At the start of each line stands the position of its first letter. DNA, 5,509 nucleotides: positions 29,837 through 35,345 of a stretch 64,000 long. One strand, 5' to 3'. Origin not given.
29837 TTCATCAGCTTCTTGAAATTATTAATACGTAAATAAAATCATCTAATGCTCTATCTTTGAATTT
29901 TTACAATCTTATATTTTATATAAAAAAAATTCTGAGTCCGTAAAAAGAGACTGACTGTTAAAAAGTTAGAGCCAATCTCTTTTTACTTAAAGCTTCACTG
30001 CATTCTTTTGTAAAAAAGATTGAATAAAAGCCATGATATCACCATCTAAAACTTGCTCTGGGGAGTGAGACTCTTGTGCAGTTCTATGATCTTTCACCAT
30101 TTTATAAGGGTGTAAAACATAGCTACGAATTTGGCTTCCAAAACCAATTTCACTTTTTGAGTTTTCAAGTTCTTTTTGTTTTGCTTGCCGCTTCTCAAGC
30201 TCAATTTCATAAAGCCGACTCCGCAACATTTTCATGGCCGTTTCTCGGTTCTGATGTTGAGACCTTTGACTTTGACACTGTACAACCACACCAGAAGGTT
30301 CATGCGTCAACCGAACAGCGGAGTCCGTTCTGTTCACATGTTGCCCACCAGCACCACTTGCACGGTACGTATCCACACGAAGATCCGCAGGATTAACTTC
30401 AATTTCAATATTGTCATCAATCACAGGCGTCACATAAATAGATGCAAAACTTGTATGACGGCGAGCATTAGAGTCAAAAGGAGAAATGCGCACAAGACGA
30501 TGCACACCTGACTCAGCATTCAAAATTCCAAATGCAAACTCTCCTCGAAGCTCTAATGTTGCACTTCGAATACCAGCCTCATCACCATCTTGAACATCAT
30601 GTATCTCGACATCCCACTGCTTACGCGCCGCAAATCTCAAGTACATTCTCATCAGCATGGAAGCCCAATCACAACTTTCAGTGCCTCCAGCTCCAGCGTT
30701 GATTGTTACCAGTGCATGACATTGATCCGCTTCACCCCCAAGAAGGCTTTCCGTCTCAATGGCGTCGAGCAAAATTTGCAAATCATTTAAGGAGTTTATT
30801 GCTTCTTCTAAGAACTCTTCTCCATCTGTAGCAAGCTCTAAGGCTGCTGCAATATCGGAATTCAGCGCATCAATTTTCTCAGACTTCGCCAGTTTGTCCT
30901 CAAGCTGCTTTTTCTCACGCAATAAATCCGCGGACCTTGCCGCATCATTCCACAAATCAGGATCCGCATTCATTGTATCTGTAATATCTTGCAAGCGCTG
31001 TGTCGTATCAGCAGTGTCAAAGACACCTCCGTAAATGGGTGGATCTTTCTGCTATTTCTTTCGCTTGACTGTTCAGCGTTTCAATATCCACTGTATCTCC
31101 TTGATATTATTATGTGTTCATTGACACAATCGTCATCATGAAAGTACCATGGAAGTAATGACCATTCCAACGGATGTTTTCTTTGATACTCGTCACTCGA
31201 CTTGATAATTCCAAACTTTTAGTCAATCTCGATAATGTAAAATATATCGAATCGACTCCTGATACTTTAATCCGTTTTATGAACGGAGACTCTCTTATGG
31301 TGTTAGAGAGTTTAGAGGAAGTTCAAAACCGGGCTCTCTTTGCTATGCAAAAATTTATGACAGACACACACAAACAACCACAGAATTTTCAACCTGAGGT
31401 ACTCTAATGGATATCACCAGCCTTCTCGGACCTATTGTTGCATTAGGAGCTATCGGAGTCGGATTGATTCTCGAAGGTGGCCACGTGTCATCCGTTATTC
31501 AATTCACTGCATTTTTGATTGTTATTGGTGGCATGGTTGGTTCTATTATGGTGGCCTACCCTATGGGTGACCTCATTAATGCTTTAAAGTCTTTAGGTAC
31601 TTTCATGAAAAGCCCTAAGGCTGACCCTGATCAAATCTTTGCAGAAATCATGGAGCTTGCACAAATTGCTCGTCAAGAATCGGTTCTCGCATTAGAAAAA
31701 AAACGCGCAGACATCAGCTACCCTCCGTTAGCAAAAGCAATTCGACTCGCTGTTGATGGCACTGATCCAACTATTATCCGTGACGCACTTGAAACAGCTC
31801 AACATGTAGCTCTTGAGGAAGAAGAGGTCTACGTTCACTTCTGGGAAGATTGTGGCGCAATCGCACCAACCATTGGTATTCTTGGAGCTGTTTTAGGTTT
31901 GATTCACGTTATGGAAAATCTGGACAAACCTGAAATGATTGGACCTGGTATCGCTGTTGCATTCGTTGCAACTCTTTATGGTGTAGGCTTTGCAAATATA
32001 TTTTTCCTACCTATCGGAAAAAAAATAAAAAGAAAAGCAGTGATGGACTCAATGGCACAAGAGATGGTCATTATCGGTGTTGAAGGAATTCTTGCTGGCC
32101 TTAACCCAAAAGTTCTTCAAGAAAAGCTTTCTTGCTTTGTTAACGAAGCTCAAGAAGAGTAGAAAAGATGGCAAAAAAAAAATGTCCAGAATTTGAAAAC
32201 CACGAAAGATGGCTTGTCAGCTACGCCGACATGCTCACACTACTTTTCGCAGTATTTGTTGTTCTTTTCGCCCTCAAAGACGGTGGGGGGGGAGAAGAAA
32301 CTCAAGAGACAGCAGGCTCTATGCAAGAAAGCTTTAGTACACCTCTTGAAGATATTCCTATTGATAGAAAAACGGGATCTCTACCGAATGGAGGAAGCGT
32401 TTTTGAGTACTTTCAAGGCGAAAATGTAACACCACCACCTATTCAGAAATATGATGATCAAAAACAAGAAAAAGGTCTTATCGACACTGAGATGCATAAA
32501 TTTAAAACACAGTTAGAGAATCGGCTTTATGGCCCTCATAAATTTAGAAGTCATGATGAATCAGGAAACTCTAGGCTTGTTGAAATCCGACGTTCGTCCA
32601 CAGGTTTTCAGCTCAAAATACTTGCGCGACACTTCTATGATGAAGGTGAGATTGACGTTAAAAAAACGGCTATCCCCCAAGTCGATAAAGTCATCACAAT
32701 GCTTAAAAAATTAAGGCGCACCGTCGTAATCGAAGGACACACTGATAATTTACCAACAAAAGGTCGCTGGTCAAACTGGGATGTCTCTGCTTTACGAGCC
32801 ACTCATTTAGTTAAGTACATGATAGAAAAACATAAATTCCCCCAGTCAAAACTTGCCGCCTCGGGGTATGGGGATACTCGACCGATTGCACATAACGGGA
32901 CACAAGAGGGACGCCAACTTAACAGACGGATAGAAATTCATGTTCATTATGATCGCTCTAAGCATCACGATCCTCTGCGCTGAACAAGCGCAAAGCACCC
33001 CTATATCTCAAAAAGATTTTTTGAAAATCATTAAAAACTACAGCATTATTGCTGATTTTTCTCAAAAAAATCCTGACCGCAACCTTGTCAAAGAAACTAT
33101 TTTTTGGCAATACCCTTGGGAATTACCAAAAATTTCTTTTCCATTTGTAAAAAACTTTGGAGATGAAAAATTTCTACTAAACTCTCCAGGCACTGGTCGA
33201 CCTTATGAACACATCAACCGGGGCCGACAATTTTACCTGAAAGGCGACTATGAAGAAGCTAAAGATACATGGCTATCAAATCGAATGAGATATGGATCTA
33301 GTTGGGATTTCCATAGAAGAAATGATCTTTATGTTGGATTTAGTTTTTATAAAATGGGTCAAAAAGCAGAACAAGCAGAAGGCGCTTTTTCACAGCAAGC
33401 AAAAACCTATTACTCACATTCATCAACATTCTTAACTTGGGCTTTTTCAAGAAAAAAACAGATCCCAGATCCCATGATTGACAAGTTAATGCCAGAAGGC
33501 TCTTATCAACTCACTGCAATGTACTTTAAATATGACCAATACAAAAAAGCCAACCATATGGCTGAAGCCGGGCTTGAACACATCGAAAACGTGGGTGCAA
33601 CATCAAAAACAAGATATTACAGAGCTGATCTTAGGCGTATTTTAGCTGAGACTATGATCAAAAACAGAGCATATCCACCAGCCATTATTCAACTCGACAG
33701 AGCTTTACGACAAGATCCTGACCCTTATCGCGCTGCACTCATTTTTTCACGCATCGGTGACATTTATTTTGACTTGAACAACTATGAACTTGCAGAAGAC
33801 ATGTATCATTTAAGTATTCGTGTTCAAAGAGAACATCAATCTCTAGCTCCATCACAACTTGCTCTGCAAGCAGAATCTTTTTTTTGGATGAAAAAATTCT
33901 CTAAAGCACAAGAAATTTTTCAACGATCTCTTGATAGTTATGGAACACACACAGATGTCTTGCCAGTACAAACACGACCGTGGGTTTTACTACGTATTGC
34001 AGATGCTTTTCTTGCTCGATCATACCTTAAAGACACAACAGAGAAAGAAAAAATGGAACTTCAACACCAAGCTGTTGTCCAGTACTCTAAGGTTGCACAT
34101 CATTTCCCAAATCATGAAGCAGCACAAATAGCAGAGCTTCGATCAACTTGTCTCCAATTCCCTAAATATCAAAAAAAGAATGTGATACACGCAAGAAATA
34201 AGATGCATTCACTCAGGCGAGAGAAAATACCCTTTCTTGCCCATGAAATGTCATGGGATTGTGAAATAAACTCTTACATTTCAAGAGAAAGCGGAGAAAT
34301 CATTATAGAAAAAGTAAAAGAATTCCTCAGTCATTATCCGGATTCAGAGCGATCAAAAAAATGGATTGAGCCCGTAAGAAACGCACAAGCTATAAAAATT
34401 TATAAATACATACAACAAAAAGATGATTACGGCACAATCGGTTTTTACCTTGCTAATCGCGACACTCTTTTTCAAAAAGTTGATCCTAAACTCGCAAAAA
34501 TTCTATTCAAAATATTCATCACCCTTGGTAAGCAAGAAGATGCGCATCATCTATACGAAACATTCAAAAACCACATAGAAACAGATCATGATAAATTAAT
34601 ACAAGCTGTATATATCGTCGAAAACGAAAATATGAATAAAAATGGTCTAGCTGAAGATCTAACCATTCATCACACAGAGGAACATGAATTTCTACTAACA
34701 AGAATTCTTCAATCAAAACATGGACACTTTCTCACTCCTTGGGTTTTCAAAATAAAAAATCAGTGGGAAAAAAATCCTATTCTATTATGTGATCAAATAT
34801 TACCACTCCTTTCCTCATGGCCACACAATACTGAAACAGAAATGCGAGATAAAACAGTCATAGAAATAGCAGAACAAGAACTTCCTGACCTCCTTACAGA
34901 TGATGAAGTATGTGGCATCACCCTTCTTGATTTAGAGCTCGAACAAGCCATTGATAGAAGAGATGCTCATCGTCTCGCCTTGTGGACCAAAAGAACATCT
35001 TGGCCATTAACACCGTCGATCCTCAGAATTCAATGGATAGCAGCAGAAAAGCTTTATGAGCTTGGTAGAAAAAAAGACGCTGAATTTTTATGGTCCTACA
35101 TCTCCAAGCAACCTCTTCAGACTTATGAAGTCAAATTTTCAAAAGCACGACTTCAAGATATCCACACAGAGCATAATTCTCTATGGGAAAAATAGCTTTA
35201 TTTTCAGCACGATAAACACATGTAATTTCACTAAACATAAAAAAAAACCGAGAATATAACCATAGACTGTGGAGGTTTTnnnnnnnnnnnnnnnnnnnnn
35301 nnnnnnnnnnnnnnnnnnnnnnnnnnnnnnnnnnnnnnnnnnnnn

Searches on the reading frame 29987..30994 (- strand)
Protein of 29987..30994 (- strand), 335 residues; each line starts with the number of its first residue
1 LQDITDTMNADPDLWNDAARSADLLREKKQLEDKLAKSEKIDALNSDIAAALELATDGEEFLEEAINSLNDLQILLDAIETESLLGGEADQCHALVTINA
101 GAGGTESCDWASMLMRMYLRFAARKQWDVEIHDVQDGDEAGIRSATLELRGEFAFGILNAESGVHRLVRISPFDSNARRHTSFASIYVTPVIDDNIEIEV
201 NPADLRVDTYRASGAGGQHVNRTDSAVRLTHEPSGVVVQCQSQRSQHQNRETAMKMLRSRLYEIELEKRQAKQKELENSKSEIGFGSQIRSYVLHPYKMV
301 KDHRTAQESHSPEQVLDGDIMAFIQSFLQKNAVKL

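Call 25: search_protein_families(library=pfam, proteins=[window:29987-30994:-], max_evalue=0.001)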
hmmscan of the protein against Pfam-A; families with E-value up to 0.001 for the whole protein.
window:29987-30994:- (335 aa): 2 families
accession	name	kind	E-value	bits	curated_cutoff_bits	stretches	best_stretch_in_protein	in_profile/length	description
PF03462.23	PCRF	-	4.2e-52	177.2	24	1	8-186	11-194/194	PCRF domain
PF00472.26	RF-1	-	2.2e-45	153.7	35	1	194-304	1-116/116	RF-1 domain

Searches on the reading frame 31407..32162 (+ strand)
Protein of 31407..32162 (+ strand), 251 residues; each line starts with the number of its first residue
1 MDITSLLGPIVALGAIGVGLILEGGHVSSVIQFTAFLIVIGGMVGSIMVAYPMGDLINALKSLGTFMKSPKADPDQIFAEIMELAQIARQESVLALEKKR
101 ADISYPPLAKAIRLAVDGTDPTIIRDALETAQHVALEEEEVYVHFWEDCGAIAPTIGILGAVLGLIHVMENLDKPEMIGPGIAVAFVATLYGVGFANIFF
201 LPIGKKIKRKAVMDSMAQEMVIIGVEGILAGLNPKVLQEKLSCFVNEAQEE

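Call 25: search_protein_families(library=pfam, proteins=[window:31407-32162:+], max_evalue=0.001)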
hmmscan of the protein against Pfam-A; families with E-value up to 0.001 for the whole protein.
window:31407-32162:+ (251 aa): 2 families
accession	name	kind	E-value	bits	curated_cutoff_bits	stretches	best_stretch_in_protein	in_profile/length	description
PF01618.21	MotA_ExbB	-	3.6e-28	98.3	22.9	1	108-211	10-118/127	MotA/TolQ/ExbB proton channel family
PF20560.3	MotA_N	-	6e-10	39.7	27.3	1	7-87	2-83/91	Motility protein A N-terminal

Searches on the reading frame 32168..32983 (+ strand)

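Call 25: search_protein_families(library=pfam, proteins=[window:32168-32983:+], max_evalue=0.001)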
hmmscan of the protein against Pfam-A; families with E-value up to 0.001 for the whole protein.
window:32168-32983:+ (271 aa): 2 families
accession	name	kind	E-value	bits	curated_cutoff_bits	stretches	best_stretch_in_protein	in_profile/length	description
PF00691.25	OmpA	-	1.5e-17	64.2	27.2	1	156-253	1-98/98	OmpA family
PF13677.11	MotB_plug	-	1.7e-13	50.3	24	1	4-56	5-58/58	Membrane MotB of proton-channel complex MotA/MotB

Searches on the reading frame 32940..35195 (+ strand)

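Call 6: search_protein_families(library=pfam, proteins=[window:32940-35195:+], max_evalue=0.01)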
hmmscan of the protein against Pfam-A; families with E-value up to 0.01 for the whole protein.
window:32940-35195:+ (751 aa): 7 families
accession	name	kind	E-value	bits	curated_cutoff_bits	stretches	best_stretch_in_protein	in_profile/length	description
PF00515.34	TPR_1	-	5.1e-07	29.7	27.8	1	267-297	2-32/34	Tetratricopeptide repeat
PF07719.23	TPR_2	-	1.6e-06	28.2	27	0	89-109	2-22/34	Tetratricopeptide repeat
PF13424.12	TPR_12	-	0.00013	22.5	30.1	0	264-296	41-75/77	Tetratricopeptide repeat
PF13428.12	TPR_14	-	0.00032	21.5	23.5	0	230-267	2-39/44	Tetratricopeptide repeat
PF13181.12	TPR_8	-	0.00072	20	25.7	0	271-298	6-33/34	Tetratricopeptide repeat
PF12895.13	ANAPC3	-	0.0019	18.9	27.2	0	304-338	23-56/82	Anaphase-promoting complex, cyclosome, subunit 3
PF13174.12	TPR_6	-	0.0098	16.9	26.3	0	310-334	6-30/33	Tetratricopeptide repeat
